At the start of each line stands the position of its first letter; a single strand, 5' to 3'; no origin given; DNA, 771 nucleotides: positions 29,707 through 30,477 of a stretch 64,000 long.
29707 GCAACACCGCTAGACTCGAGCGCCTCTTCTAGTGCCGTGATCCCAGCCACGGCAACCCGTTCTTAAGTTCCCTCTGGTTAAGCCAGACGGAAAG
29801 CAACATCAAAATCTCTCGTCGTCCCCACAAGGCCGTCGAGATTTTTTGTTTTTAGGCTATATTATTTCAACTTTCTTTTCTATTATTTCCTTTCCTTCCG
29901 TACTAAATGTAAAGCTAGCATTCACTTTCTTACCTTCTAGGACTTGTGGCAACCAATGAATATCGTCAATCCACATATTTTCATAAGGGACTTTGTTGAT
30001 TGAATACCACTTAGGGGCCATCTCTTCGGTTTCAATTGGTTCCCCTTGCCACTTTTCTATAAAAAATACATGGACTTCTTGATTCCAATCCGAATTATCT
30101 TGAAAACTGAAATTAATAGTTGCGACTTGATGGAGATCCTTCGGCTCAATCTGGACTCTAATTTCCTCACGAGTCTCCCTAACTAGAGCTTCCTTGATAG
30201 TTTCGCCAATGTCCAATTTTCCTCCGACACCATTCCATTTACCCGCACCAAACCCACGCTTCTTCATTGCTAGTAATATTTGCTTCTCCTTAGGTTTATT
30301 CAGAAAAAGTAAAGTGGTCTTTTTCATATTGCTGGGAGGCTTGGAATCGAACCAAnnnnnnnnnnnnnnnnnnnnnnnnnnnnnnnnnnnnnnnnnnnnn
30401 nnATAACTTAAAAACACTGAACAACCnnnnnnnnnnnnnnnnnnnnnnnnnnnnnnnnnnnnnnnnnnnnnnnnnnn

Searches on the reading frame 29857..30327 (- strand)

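Call 93: search_protein_families(library=pfam, proteins=[window:29857-30327:-], max_evalue=0.00001)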
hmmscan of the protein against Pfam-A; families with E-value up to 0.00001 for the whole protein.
window:29857-30327:- (156 aa): 1 family
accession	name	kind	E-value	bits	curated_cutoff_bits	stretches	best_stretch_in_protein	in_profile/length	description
PF00293.34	NUDIX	-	1.9e-17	64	21.1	1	8-128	9-133/134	NUDIX domain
